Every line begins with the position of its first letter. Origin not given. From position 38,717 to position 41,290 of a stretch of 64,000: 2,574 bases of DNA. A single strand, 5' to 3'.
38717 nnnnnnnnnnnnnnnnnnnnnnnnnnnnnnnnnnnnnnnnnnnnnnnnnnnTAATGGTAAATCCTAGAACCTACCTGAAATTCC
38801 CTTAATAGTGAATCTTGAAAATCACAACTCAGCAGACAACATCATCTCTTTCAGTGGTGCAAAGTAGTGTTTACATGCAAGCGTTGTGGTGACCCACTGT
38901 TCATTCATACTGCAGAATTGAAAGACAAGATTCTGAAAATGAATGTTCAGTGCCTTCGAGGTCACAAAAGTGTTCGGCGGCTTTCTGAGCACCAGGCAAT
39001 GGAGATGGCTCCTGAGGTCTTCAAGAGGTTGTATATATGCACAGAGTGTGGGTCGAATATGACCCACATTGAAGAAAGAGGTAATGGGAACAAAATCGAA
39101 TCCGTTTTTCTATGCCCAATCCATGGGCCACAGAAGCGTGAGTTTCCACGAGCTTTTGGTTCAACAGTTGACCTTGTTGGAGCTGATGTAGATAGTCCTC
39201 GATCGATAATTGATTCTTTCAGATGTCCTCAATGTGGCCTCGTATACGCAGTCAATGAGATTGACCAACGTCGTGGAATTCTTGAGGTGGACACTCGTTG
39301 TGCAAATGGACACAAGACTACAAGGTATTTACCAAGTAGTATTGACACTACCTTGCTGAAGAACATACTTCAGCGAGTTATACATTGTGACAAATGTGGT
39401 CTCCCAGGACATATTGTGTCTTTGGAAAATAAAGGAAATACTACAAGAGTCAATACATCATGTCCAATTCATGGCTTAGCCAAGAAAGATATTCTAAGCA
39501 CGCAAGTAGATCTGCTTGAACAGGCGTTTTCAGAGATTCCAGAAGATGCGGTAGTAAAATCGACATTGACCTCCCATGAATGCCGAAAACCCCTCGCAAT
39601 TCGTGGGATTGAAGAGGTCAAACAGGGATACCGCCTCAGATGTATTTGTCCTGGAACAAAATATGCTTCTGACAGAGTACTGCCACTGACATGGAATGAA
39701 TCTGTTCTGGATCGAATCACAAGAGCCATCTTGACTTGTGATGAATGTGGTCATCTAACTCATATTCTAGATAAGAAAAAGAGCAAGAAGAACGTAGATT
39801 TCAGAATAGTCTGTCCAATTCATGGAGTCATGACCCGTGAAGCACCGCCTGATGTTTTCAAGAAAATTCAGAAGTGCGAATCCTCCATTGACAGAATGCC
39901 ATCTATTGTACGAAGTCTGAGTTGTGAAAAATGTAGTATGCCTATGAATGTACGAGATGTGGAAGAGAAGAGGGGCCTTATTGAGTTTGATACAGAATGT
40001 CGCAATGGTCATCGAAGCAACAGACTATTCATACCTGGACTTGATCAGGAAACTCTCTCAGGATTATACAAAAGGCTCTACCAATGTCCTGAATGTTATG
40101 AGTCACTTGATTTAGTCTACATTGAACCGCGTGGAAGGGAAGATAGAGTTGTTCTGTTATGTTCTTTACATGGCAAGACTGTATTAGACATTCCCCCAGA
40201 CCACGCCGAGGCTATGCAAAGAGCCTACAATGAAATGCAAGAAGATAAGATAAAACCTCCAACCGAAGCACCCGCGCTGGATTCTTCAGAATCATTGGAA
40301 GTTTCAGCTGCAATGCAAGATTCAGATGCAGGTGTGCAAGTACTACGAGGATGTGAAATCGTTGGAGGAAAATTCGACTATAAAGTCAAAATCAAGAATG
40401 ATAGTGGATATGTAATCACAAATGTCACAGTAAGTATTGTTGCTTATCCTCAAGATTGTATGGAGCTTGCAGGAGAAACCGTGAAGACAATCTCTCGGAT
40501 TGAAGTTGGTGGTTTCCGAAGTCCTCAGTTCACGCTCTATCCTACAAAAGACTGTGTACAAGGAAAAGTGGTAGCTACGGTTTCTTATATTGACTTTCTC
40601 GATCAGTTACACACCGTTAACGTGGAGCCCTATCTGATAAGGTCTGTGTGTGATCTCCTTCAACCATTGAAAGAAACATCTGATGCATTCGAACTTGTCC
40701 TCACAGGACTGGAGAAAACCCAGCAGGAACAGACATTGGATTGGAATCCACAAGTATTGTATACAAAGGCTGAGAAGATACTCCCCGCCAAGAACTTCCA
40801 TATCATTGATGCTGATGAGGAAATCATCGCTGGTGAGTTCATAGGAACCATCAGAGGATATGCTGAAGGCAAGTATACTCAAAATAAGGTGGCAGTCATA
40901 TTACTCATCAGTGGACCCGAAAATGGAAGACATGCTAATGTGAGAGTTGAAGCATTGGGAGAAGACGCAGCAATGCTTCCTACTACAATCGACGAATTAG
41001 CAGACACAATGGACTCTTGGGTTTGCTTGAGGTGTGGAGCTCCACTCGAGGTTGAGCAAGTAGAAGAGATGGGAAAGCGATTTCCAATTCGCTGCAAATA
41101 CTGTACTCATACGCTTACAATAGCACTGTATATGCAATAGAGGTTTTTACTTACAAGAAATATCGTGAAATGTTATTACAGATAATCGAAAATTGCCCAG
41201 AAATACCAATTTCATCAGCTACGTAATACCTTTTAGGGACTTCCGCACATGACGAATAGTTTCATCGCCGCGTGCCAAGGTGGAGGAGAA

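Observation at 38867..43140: Tandem pair of large multi-zinc-ribbon proteins built from alternating CCCH modules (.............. / CxxCG...CPIHG)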

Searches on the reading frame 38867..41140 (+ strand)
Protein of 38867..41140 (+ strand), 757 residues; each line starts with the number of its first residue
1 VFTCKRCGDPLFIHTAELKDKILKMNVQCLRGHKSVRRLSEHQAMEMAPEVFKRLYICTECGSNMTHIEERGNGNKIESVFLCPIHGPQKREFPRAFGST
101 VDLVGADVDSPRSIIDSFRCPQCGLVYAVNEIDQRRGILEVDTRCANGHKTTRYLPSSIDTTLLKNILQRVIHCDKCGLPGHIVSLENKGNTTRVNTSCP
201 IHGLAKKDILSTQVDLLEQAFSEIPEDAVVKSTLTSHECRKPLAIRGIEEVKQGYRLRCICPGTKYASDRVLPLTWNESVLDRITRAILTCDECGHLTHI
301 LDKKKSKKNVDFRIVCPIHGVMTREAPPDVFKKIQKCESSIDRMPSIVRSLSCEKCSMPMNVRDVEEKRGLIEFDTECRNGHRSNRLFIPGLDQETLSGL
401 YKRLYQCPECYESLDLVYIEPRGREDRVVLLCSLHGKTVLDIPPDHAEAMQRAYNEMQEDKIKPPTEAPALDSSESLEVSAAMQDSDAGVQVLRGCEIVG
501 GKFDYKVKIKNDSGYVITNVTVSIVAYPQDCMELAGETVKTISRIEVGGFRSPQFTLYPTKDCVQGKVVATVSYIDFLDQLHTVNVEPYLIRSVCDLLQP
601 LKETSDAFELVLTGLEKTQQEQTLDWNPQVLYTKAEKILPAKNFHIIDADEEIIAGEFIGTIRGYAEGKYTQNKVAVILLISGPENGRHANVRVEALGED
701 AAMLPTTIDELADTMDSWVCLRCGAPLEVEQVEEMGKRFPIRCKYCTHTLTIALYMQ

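Call 3: search_protein_families(library=pfam, proteins=[window:38867-41140:+], max_evalue=1)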
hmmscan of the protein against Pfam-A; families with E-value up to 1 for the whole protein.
window:38867-41140:+ (757 aa): 8 families
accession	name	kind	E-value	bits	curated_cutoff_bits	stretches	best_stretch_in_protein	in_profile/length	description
PF24292.1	DUF7479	-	0.00012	22.5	27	1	717-746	2-33/60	Domain of unknown function (DUF7479)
PF04777.18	Evr1_Alr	-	0.00082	20.1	27.6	0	41-86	22-71/93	Erv1 / Alr family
PF17283.8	Zn_ribbon_SprT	-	0.0021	18.5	28.1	1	718-752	5-36/38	SprT-like zinc ribbon domain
PF13408.12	Zn_ribbon_recom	-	0.009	16.8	25.3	1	52-83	2-29/58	Recombinase zinc beta ribbon domain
PF05265.19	DUF723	-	0.0096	16.3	20.9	0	182-206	18-42/60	Protein of unknown function (DUF723)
PF18439.7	zf_UBZ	-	0.01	16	25.6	0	716-734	1-19/32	Ubiquitin-Binding Zinc Finger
PF00355.32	Rieske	-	0.061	13.7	20.3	0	292-321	41-67/88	Rieske [2Fe-2S] domain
PF00301.25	Rubredoxin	-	0.096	13.2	23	0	117-125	34-42/47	Rubredoxin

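Call 4: search_protein_families(library=ncbifam, proteins=[window:38867-41140:+], max_evalue=1)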
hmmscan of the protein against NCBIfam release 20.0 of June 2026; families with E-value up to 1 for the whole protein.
window:38867-41140:+ (757 aa): 2 families
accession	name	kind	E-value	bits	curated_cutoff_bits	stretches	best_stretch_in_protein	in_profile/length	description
NF045645.1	DVU_1557_fam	equivalog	0.0043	17.2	60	1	717-747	2-34/60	DVU_1557 family redox protein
NF001606.0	PRK00398.1-3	equivalog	0.23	11.3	72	1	719-749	4-28/44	DNA-directed RNA polymerase subunit P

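Call 12: find_homologous_proteins(query=window:38867-41140:+)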
Query window:38867-41140:+ (757 aa): 176 proteins with E <= 0.001 among 7302 candidates; the best 120 are listed.
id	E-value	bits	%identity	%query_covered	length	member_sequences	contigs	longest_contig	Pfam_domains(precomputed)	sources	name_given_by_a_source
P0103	0.0e+0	1690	100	97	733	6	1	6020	-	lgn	-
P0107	0.0e+0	1630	91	100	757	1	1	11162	PF05265.21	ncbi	ncbi:MAG: hypothetical protein ACFFE3_07265, partial [Candidatus Thorarchaeota archaeon]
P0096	0.0e+0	1535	86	100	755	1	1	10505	-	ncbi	-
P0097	0.0e+0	1523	85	100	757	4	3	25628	-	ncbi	ncbi:MAG: hypothetical protein ACXAAO_01185 [Candidatus Thorarchaeota archaeon]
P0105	0.0e+0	1509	88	97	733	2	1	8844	PF05265.21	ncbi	-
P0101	0.0e+0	1509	86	98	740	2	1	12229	-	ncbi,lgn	-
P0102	0.0e+0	1508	86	98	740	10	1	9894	-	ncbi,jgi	-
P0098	0.0e+0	1507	86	98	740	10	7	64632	-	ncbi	ncbi:MAG: hypothetical protein ACW98U_12820 [Candidatus Thorarchaeota archaeon]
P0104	0.0e+0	1504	86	98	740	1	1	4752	-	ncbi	ncbi:MAG: hypothetical protein ACFFEE_08095 [Candidatus Thorarchaeota archaeon]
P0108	0.0e+0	1479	82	100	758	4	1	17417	-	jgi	-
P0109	0.0e+0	1445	82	98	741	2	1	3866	-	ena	-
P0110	0.0e+0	1442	81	98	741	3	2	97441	PF05265.21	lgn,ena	-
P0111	0.0e+0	1436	82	98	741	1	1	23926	PF05265.21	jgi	-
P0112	0.0e+0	1434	82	98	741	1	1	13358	-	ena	-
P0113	0.0e+0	1433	80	100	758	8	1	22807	-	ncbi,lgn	ncbi:MAG: hypothetical protein ACFFCX_09660 [Candidatus Sifarchaeia archaeon]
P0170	0.0e+0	1142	63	100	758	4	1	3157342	-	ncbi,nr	ncbi:MAG: hypothetical protein JSW61_12110 [Candidatus Thorarchaeota archaeon]|nr:MAG: hypothetical 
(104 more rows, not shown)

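Call 17: find_encoding_contigs(protein=P0170, flank=8000, max_places=2)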
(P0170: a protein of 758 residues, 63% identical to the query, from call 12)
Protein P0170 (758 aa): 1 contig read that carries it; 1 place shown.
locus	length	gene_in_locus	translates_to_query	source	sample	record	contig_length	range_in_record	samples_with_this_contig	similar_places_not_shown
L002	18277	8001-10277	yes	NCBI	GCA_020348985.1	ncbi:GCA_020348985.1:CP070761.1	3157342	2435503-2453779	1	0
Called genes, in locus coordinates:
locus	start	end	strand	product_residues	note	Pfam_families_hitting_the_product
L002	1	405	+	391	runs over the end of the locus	PF01855:POR_N, PF17147:PFOR_II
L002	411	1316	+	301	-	PF02775:TPP_enzyme_C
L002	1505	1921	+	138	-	-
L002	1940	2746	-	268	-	PF05448:AXE1 (faint), PF02129:Peptidase_S15, PF12146:Hydrolase_4 (faint), PF00561:Abhydrolase_1 (weak), PF12697:Abhydrolase_6 (weak), PF00326:Peptidase_S9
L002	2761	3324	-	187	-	PF01923:Cob_adeno_trans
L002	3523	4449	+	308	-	PF13404:HTH_AsnC-type, PF13412:HTH_24, PF12840:HTH_20 (faint), PF13384:HTH_23 (faint), PF13730:HTH_36 (faint), PF09339:HTH_IclR (faint), PF13404:HTH_AsnC-type (weak), PF13412:HTH_24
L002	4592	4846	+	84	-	-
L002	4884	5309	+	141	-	-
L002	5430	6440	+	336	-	PF13404:HTH_AsnC-type (weak), PF13412:HTH_24, PF13730:HTH_36 (faint), PF13412:HTH_24 (weak)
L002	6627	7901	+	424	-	PF19276:HD_assoc_2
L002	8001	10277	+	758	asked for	-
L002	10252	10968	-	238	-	PF09365:DUF2461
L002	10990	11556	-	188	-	PF02441:Flavoprotein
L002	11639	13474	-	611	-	PF09843:DUF2070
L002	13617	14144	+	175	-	PF03551:PadR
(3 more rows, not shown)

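Call 48: predict_structure(alignment_id=A4)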
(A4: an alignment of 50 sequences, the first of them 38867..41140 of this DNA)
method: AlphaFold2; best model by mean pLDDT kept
length: 757 residues; sequences in the alignment: 50
mean_pLDDT: 77.7   pTM: 0.53
mean pLDDT of the five models: 77.7, 77.0, 76.6, 73.8, 73.8
residues with pLDDT >= 90: 225; 70-90: 317; 50-70: 136; < 50: 79
segments of 3 or more residues with pLDDT < 50: 464-488, 497-502, 526-550, 558-564, 590-604
pLDDT, mean of each block of 10 residues (from residue 1): 86 92 93 91 88 92 91 87 94 90 86 91 90 91 92 92 91 87 88 90 90 91 83 82 93 89 89 86 94 93 92 94 94 91 89 87 85 89 90 87 83 87 88 87 89 87 48 32 39 51 55 61 49 38 43 50 52 58 57 44 50 56 80 76 69 82 71 71 82 69 56 64 72 79 71 65
secondary structure, 60 per line:
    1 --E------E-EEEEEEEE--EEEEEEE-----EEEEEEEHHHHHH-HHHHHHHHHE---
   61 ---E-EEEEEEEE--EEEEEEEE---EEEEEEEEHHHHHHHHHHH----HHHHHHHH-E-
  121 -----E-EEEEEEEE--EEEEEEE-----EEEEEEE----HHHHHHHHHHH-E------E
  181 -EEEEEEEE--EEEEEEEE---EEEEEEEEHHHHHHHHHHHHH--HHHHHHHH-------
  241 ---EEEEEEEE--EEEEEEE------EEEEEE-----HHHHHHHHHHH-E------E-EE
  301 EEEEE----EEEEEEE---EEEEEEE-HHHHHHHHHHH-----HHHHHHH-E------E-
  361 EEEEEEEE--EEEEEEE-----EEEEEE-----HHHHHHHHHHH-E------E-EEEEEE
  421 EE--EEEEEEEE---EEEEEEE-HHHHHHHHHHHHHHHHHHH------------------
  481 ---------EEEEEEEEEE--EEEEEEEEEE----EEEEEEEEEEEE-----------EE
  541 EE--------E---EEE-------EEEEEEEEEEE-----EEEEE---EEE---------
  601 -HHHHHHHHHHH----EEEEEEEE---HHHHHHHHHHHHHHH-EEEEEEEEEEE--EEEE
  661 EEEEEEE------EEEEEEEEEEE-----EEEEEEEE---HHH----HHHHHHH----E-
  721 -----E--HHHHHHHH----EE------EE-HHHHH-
elements in order (helices of 4 or more, strands of 3 or more residues): E12-19 E22-28 E34-40 H41-46 H48-56 E66-73 E76-83 E87-94 H95-105 H110-117 E128-135 E138-144 E150-156 H161-171 E182-189 E192-199 E203-210 H211-223 H226-233 E244-251 E254-260 E267-272 H278-288 E299-305 E310-316 E320-326 H328-338 H344-350 E361-368 E371-377 E383-388 H394-404 E415-422 E425-432 E436-442 H444-462 E490-499 E502-511 E516-527 E539-542 E555-557 E565-575 E581-585 E589-591 H602-612 E617-624 H628-642 E644-654 E657-667 E674-684 E690-697 H708-714 H729-736 H752-756
